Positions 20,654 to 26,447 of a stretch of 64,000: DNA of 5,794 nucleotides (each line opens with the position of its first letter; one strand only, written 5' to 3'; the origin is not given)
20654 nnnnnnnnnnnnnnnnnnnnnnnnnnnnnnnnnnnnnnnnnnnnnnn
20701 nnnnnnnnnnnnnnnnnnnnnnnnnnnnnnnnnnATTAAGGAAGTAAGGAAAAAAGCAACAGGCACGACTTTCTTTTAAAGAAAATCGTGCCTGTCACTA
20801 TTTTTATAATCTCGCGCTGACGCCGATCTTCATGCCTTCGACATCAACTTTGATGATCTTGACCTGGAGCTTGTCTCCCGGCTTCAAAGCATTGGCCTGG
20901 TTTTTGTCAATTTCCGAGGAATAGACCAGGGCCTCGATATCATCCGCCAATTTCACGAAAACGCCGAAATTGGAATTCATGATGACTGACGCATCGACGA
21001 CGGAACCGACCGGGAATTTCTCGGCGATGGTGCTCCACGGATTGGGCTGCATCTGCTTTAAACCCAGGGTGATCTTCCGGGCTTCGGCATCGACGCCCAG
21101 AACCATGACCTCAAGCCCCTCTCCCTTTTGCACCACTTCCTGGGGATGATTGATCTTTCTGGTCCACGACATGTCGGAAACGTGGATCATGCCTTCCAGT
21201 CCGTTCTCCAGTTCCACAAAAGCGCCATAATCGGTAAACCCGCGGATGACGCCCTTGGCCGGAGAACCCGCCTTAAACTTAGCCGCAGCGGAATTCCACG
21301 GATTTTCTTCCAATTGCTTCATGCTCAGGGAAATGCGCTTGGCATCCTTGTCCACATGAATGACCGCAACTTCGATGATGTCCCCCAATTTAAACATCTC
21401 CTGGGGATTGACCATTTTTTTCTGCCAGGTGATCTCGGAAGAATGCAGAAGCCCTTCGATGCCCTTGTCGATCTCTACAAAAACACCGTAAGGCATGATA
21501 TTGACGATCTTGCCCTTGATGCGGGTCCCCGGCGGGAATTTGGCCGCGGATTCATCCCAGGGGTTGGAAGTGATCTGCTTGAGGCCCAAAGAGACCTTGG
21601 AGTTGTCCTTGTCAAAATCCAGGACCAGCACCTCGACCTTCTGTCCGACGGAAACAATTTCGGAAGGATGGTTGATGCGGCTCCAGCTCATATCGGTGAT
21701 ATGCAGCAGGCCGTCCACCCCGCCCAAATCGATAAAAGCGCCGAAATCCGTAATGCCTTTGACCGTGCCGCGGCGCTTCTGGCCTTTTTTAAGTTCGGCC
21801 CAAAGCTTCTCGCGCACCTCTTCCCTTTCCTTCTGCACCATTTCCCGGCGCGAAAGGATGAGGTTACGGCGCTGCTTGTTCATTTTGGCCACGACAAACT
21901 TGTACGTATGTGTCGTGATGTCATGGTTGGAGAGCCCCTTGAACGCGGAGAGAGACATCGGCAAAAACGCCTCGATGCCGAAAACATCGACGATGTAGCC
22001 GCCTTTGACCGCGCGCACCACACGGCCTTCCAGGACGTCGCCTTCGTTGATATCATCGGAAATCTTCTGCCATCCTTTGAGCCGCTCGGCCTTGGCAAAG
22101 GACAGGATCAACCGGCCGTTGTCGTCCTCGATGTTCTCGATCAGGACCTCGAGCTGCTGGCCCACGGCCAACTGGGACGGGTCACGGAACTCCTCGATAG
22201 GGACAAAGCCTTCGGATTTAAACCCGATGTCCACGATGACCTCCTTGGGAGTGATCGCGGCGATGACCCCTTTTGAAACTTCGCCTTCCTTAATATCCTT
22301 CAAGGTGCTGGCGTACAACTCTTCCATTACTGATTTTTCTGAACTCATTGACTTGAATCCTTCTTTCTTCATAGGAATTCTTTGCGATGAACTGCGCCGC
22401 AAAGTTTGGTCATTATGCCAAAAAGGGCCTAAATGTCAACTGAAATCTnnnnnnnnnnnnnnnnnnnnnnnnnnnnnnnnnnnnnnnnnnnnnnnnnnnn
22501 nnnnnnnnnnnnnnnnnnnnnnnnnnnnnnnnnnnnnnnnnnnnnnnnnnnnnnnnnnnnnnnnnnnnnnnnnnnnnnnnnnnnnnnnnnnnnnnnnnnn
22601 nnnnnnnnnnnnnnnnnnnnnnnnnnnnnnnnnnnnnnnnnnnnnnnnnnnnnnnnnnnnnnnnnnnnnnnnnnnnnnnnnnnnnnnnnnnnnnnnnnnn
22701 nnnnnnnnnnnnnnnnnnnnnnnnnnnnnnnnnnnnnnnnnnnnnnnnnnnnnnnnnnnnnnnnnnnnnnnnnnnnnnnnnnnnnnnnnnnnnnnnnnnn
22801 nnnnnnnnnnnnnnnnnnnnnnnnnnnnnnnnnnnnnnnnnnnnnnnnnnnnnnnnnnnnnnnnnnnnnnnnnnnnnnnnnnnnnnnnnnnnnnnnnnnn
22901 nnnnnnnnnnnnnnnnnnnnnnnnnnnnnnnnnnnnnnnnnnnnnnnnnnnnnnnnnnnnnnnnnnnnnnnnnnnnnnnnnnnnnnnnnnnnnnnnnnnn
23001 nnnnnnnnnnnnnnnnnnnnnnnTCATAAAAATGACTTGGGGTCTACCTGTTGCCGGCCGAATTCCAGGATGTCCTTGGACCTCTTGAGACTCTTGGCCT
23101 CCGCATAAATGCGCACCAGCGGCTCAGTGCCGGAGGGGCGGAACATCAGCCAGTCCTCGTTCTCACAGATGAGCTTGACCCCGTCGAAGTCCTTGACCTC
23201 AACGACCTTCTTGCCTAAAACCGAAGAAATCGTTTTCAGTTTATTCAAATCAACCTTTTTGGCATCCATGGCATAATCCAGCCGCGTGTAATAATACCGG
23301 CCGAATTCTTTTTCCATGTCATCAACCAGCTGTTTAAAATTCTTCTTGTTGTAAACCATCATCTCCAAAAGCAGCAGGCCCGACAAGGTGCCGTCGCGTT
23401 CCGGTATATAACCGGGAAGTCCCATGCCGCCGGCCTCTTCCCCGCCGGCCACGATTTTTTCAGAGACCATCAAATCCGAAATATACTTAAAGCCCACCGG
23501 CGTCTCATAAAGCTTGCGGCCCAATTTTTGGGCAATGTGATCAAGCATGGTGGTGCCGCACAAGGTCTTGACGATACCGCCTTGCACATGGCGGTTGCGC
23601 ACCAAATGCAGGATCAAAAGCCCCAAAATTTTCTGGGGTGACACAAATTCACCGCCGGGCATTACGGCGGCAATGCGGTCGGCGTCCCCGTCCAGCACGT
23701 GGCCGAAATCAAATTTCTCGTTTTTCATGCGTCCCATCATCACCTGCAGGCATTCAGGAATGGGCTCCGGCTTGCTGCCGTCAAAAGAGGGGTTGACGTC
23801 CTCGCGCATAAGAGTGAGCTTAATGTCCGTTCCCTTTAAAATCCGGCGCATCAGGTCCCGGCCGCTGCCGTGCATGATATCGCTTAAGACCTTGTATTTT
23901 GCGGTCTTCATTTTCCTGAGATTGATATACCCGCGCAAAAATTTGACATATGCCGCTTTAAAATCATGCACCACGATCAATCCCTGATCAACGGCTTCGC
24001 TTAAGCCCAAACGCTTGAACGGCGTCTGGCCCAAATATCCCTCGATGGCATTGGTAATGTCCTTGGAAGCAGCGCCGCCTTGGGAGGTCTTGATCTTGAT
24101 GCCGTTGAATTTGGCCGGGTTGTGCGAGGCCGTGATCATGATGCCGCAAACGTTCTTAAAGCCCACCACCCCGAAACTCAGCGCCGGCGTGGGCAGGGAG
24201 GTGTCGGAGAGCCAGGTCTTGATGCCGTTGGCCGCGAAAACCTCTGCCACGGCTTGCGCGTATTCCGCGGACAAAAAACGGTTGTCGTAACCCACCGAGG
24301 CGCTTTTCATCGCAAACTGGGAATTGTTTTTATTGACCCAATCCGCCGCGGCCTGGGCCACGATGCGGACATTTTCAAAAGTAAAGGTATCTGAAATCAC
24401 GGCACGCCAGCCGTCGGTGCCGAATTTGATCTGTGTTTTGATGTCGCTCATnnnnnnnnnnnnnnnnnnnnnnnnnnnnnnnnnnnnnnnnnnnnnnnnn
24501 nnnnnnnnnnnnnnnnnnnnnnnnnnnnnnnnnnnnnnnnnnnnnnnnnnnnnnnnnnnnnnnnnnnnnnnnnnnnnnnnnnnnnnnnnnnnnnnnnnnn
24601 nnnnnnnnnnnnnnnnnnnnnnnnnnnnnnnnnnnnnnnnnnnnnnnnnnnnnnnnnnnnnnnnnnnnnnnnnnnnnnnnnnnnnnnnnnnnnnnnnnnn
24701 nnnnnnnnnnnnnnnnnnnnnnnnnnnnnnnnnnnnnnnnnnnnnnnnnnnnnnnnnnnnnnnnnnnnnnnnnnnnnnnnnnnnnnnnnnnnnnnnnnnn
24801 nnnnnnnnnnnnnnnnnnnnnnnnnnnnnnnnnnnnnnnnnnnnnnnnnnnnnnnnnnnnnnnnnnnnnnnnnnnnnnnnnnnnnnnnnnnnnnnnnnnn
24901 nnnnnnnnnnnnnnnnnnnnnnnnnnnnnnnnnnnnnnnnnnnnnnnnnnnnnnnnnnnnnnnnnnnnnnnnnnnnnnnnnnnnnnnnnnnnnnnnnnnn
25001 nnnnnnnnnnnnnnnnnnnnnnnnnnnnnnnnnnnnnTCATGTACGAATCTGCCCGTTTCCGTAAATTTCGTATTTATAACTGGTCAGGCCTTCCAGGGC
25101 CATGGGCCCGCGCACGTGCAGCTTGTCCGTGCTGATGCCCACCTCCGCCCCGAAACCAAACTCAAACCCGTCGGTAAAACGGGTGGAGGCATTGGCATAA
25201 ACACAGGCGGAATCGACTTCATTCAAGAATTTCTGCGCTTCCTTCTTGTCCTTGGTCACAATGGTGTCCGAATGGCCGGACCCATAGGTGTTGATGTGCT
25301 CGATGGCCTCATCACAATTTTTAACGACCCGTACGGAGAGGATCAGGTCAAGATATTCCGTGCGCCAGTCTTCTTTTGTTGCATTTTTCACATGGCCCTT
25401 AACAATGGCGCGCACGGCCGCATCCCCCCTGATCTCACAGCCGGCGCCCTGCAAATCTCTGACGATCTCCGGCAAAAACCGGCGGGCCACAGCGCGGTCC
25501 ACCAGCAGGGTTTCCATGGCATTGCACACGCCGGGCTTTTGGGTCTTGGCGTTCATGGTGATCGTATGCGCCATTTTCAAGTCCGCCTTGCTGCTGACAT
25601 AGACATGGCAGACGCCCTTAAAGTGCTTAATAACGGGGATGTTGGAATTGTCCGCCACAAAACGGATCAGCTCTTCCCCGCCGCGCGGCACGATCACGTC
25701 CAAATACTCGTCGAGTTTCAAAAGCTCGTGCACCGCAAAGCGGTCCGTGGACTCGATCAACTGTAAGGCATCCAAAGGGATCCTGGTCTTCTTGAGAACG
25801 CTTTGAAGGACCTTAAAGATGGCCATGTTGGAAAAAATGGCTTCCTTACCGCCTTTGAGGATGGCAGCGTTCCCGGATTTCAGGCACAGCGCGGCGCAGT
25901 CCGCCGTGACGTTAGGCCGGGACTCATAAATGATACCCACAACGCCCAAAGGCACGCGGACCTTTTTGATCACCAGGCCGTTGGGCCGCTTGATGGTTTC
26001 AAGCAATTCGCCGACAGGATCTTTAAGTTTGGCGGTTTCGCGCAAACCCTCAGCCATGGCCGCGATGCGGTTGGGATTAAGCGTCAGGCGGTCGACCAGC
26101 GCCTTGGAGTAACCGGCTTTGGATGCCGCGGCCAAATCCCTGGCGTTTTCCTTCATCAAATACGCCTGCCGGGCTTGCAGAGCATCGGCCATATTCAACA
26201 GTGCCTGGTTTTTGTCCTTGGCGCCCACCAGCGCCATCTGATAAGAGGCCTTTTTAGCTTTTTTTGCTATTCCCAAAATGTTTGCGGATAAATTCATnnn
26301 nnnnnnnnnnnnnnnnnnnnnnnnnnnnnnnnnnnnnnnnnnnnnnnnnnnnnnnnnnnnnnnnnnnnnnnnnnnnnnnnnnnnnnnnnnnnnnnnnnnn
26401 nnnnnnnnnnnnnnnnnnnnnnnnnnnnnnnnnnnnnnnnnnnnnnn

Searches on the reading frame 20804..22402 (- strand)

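Call 8: search_protein_families(library=pfam, proteins=[window:20804-22402:-], max_evalue=1)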
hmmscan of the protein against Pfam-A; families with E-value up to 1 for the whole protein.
window:20804-22402:- (532 aa): 16 families
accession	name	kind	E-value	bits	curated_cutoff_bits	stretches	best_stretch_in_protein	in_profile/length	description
PF00575.29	S1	-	1.8e-86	285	22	6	204-275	2-74/74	S1 RNA binding domain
PF23459.1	S1_RRP5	-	4.6e-26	91.6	27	5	204-272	1-70/72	RRP5 S1 domain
PF21710.3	Spt6_S1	-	1.2e-15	58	27.5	3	284-362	9-87/91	Spt6, S1/OB domain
PF13509.12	S1_2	-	9e-11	42.2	21.8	2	465-514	1-46/61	S1 domain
PF17092.11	PCB_OB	-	6.3e-07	30.6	27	1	368-426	20-89/111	Penicillin-binding protein OB-like domain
PF25522.1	OB_cyt-4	-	8e-05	23.5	27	1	492-530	37-75/77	Mitochondrial protein cyt-4, OB-fold domain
PF18614.7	RNase_II_C_S1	-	0.00031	21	26.6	0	504-526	32-54/59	RNase II-type exonuclease C-terminal S1 domain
PF02237.23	BPL_C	-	0.00069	19.9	21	1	206-224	11-29/48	Biotin protein ligase C terminal domain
PF01330.27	RuvA_N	-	0.0012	19.3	23.6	0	124-167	5-49/61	RuvA N terminal domain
PF02599.21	CsrA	-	0.0017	18.7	27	0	333-358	8-33/53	Global regulator protein family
PF11604.15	CusF_Ec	-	0.021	15.1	27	0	347-382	8-43/72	Copper binding periplasmic protein CusF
PF01938.26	TRAM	-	0.037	14.3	21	0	79-99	3-22/61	TRAM domain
PF08138.16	Sex_peptide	-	0.084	13.5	25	0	361-382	16-37/55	Sex peptide (SP) family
PF10447.15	EXOSC1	-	0.12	13.6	21.2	0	306-348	67-110/112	Exosome component EXOSC1/CSL4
PF09883.16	DUF2110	-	0.13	13.1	23.2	0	38-62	2-26/87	DUF2110 central domain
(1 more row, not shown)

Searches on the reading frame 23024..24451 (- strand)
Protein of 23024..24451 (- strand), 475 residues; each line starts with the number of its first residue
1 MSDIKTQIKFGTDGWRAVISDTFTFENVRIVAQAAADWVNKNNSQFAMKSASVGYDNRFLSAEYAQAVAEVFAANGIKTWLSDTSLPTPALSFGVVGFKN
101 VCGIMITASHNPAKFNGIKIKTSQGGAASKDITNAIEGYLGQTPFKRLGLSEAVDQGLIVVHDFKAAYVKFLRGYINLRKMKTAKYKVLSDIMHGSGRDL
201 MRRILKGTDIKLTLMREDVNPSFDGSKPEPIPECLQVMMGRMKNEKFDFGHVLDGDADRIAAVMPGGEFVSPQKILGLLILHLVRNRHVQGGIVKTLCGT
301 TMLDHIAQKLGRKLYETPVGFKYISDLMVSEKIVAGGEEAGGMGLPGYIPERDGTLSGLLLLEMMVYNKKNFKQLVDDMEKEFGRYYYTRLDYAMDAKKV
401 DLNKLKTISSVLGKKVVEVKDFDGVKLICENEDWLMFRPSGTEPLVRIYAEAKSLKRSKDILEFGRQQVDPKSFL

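Call 8: search_protein_families(library=pfam, proteins=[window:23024-24451:-], max_evalue=1)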
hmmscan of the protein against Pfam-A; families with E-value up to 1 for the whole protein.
window:23024-24451:- (475 aa): 6 families
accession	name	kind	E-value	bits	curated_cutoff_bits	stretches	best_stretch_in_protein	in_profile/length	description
PF02878.22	PGM_PMM_I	-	4.1e-36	124.1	22.5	1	8-140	2-131/138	Phosphoglucomutase/phosphomannomutase, alpha/beta/alpha domain I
PF02880.22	PGM_PMM_III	-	2.5e-24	86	20.7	1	272-380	2-112/115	Phosphoglucomutase/phosphomannomutase, alpha/beta/alpha domain III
PF02879.22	PGM_PMM_II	-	1.2e-17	64.7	29.3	1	167-264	2-100/103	Phosphoglucomutase/phosphomannomutase, alpha/beta/alpha domain II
PF00408.26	PGM_PMM_IV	-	1.6e-07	31.7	23.1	1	406-462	13-62/68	Phosphoglucomutase/phosphomannomutase, C-terminal domain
PF24947.1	PGM1_C_vert_fung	-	0.19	12.4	27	0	421-455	65-102/138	Phosphoglucomutase-1, C-terminal domain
PF21438.3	Sap1_N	-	0.24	11.9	27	1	28-63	9-44/102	Switch activating protein 1, N-terminal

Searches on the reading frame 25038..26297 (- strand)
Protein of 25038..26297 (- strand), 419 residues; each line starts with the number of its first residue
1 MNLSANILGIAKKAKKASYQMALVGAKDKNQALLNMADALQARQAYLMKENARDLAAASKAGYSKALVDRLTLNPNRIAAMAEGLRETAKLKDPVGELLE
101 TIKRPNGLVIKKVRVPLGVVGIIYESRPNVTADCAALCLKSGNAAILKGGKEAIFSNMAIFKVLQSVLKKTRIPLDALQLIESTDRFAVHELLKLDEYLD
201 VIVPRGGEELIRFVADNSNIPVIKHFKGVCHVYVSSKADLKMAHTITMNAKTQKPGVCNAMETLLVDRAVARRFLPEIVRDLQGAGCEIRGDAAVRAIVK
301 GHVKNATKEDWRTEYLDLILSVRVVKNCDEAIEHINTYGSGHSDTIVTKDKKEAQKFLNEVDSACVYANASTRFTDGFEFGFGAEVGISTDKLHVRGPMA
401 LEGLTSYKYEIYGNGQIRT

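Call 8: search_protein_families(library=pfam, proteins=[window:25038-26297:-], max_evalue=1)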
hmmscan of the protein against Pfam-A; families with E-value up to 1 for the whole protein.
window:25038-26297:- (419 aa): 2 families
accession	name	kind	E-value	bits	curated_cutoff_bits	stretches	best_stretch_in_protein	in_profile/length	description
PF00171.27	Aldedh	-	2.2e-23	83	23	2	10-282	34-293/461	Aldehyde dehydrogenase family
PF08498.15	Sterol_MT_C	-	0.22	12.1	21.7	0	138-161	37-60/66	Sterol methyltransferase C-terminal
